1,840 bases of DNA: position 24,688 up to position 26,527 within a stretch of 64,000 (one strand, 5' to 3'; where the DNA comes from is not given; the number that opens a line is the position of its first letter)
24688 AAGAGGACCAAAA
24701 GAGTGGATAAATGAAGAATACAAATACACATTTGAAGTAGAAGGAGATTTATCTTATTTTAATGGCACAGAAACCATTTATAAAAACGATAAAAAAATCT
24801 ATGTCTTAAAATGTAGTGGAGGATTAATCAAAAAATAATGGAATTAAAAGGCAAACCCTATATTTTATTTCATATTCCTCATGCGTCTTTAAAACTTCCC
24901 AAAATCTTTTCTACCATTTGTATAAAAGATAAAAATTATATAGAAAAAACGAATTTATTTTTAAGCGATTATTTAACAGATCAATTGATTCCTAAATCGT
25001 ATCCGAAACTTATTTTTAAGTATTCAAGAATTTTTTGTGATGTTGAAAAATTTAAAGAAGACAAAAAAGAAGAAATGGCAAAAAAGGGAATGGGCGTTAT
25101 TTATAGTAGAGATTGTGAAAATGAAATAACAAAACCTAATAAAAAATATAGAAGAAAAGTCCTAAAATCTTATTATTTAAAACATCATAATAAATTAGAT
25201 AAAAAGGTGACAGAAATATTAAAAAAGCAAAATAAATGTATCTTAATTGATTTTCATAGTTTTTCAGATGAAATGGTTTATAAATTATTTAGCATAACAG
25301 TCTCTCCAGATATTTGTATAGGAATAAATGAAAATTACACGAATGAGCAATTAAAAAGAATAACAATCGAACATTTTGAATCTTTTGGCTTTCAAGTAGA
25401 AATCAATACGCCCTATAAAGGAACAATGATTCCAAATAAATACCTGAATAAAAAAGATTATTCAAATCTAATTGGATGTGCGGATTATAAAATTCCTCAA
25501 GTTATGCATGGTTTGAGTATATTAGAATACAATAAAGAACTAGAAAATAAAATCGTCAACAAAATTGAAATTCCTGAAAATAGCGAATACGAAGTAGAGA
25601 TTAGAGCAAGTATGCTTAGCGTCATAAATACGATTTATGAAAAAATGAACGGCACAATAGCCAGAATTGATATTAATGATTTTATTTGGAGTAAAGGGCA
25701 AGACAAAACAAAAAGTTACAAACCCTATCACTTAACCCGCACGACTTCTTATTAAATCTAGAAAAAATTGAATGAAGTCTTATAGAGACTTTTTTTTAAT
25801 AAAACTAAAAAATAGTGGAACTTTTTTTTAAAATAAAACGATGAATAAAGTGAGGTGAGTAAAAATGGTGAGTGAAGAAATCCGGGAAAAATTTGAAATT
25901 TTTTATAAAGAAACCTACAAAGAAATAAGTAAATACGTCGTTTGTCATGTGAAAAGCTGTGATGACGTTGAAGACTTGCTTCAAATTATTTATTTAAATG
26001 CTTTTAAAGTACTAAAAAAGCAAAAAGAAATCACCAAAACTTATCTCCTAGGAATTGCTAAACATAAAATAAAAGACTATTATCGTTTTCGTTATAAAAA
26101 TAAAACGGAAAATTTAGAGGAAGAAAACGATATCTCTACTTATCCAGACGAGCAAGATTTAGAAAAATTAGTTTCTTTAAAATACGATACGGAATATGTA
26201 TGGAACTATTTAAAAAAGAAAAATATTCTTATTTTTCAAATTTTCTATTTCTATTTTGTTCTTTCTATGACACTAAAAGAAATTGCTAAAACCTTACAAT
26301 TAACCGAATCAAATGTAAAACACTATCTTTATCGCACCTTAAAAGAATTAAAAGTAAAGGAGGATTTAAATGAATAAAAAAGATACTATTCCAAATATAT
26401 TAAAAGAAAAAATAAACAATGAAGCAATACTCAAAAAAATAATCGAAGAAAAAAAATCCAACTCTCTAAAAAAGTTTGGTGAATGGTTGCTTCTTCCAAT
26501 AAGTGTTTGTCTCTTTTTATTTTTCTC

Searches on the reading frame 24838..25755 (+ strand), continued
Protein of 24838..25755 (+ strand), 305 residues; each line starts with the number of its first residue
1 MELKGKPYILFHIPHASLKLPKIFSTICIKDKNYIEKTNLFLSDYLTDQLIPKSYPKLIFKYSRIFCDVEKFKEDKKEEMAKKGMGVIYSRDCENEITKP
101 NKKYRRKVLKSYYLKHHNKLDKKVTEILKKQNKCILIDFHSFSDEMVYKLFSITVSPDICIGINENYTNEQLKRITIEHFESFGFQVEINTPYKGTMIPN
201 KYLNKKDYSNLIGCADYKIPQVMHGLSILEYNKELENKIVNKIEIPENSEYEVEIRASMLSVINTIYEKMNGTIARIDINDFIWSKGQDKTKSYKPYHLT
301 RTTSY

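Call 73: search_solved_structures(query=P0119, max_evalue=0.01, show_alignments=1)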
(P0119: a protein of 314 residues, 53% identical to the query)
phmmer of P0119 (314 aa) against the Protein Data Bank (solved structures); distinct sequences matched with E-value up to 0.01: 5.
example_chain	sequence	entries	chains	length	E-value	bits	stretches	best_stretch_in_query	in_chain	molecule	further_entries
7uk3_A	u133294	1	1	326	5.1e-39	137.8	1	5-314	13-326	Queuosine salvage protein DUF2419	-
7u07_A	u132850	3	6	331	5.3e-39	137.7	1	5-314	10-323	Queuine salvage enzyme DUF2419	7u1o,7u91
7ulc_A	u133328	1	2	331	2.7e-38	135.4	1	5-314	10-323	Queuosine salvage protein DUF2419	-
7u5a_A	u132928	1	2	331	7e-38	134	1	5-314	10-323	Queuine salvage enzyme DUF2419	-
7ugk_A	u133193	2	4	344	2.1e-27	99.6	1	56-310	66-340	Queuosine salvage protein DUF2419 | Queuosine salvage protein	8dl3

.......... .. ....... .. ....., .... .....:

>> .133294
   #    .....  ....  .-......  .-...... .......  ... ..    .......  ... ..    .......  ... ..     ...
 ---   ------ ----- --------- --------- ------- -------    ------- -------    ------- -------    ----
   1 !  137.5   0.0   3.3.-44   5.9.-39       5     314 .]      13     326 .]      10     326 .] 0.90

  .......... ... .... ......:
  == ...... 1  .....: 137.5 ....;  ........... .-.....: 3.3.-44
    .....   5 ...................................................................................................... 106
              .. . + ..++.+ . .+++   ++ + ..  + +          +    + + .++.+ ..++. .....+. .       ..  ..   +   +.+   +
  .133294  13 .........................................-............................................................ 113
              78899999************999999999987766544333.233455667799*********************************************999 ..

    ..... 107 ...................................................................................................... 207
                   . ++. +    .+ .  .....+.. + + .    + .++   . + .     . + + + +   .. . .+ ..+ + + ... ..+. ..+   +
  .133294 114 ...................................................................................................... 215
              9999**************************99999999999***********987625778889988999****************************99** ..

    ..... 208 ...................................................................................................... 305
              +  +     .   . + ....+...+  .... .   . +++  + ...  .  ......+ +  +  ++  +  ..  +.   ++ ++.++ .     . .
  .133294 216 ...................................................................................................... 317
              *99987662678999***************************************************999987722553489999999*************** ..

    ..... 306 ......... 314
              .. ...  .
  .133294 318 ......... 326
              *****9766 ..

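Call 78: find_encoding_contigs(protein=P0016, flank=4000, max_places=2)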
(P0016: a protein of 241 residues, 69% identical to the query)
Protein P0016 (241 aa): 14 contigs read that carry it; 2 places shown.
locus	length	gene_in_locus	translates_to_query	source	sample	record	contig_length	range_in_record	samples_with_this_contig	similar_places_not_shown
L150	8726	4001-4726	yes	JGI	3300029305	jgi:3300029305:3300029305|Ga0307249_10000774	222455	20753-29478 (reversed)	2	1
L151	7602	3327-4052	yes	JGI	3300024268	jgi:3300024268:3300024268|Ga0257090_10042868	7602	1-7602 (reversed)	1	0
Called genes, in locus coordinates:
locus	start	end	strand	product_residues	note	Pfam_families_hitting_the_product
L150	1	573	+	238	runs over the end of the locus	-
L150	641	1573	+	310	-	-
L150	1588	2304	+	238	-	PF02616:SMC_ScpA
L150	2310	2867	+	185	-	PF04079:SMC_ScpB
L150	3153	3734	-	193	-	-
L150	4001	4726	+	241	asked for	PF05013:FGase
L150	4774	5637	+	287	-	-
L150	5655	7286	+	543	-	-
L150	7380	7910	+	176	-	-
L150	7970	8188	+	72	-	-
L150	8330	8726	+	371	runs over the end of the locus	-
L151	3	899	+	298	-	?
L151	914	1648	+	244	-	PF02616:SMC_ScpA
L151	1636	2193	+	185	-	PF04079:SMC_ScpB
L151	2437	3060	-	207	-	-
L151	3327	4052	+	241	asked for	PF05013:FGase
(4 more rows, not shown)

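Call 79: find_encoding_contigs(protein=P0107, flank=4000, max_places=2)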
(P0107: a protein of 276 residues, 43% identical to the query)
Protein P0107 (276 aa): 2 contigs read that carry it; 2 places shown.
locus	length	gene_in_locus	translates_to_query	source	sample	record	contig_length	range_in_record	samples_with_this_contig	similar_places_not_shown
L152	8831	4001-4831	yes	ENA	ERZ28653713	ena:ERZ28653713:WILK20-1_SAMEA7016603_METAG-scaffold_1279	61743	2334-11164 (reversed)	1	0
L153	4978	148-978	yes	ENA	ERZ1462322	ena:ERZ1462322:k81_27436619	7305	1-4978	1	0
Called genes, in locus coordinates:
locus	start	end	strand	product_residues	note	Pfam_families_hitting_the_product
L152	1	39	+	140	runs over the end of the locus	-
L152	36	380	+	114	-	PF02033:RBFA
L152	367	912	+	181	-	-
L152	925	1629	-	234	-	PF02517:Rce1-like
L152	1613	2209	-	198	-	-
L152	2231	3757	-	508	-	PF01832:Glucosaminidase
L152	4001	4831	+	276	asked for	PF05013:FGase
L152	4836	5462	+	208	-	PF13539:Peptidase_M15_4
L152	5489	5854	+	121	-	-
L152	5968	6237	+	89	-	PF00312:Ribosomal_S15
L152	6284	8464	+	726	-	PF01138:RNase_PH, PF03725:RNase_PH_C, PF03726:PNPase, PF01138:RNase_PH, PF03725:RNase_PH_C (weak), PF00575:S1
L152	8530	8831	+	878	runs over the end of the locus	?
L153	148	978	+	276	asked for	PF05013:FGase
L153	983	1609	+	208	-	PF13539:Peptidase_M15_4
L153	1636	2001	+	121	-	-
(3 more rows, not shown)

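Call 80: find_encoding_contigs(protein=P0054, flank=4000, max_places=2)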
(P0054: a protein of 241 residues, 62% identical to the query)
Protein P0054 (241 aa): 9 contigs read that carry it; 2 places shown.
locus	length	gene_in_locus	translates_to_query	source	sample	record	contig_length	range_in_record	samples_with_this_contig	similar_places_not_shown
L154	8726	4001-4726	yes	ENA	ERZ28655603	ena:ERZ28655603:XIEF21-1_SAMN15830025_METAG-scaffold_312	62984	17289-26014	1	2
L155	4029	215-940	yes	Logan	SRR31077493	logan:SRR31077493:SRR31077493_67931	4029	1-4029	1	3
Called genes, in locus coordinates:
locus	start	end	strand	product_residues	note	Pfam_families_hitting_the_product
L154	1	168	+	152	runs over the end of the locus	PF03073:TspO_MBR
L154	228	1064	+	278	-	PF01522:Polysacc_deac_1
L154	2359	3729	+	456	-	PF02878:PGM_PMM_I, PF02879:PGM_PMM_II, PF02880:PGM_PMM_III, PF00408:PGM_PMM_IV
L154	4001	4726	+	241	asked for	PF05013:FGase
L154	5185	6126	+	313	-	-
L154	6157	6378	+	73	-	-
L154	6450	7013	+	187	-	-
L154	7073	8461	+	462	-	PF01266:DAO, PF03486:HI0933_like (faint), PF00355:Rieske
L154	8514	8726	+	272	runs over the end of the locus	PF01171:ATP_bind_3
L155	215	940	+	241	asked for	PF05013:FGase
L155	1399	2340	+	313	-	-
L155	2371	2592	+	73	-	-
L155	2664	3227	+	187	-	-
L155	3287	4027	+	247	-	?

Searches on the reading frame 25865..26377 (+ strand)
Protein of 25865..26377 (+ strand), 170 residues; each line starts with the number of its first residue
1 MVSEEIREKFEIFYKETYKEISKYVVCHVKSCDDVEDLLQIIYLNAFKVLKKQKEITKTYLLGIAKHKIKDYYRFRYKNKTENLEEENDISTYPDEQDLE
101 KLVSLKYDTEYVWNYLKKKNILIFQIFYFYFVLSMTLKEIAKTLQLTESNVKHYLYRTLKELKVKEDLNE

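Call 3: search_protein_families(library=pfam, proteins=[window:25865-26377:+], max_evalue=0.1)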
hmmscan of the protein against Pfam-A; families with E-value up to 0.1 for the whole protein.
window:25865-26377:+ (170 aa): 10 families
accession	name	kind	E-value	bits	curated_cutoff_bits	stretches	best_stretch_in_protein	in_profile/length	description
PF08281.18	Sigma70_r4_2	-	4.1e-09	36.4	25.7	1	125-162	17-54/54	Sigma-70, region 4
PF04542.20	Sigma70_r2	-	6.1e-06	26.4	24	1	18-74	6-66/71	Sigma-70 region 2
PF04545.22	Sigma70_r4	-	1.3e-05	25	24.1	1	125-163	11-49/50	Sigma-70, region 4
PF00196.25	GerE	-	0.00097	19.2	23.5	1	136-166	19-49/57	Bacterial regulatory proteins, luxR family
PF08280.17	HTH_Mga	-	0.0083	16.5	23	1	134-155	19-40/59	M protein trans-acting positive regulator (MGA) HTH domain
PF00046.35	Homeodomain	-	0.01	16.1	22.9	0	136-152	29-45/57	Homeodomain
PF14493.12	HTH_40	-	0.027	15.2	27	1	131-162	9-40/89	Helix-turn-helix domain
PF04842.18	DUF639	-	0.044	13.6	37.1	1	75-131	100-156/231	Plant protein of unknown function (DUF639)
PF06530.18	Phage_antitermQ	-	0.061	13.7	26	0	116-155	60-99/118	Phage antitermination protein Q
PF22979.2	HTH_69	-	0.081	13.3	27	0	134-164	26-55/69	Winged helix-turn-helix domain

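Call 4: search_protein_families(library=ncbifam, proteins=[window:25865-26377:+], max_evalue=0.1)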
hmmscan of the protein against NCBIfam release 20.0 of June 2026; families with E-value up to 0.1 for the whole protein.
window:25865-26377:+ (170 aa): 49 families (the best 25 are shown)
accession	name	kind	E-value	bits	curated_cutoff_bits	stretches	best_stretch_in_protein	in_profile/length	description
TIGR02937.1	sigma70-ECF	superfamily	5.2e-15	55.5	42.9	1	7-165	4-164/165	sigma-70 family RNA polymerase sigma factor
NF007220.0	PRK09639.1-5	equivalog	2.2e-12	47.1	260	1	7-164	2-162/181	RNA polymerase sigma factor SigX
TIGR02952.1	Sig70_famx2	equivalog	3.9e-11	43.1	206.45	1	9-163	12-167/170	ECF subfamily RNA polymerase sigma factor, BldN family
TIGR02985.1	Sig70_bacteroi1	subfamily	8.3e-11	42.4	126.4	1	8-164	1-160/162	RNA polymerase sigma-70 factor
NF009195.0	PRK12543.1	subfamily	1.2e-09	38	197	1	7-168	19-180/192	RNA polymerase sigma factor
NF009188.0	PRK12536.1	subfamily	6.2e-09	36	250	1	13-165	35-185/190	RNA polymerase sigma factor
NF007217.0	PRK09639.1-1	equivalog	6.6e-09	35.8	239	1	7-167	2-166/194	RNA polymerase sigma factor SigX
NF007215.0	PRK09637.1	equivalog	2e-08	34.4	212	1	13-163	6-151/181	RNA polymerase sigma factor SigZ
TIGR02943.1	Sig70_famx1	hypoth_equivalog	7.7e-08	32.4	162.2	2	17-89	11-83/188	RNA polymerase sigma-70 factor, TIGR02943 family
TIGR02989.1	Sig-70_gvs1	subfamily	1.3e-07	31.7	124.55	1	9-162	2-154/158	RNA polymerase sigma-70 factor, Rhodopirellula/Verrucomicrobium family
TIGR02950.1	SigM_subfam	subfamily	1.7e-07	31.2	147.95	1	11-164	3-156/159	RNA polymerase sigma factor, SigM family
TIGR02959.1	SigZ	equivalog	1.8e-07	31.1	168.65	1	16-163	3-145/170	RNA polymerase sigma factor SigZ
NF006930.0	PRK09415.1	subfamily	2.1e-07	31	198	1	15-164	23-173/179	RNA polymerase factor sigma C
NF008892.0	PRK11924.2-1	equivalog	2.1e-07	30.8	291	2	17-90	25-104/203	RNA polymerase sigma factor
NF009193.0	PRK12541.1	equivalog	3.2e-07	30.7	171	1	8-164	5-158/161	RNA polymerase sigma factor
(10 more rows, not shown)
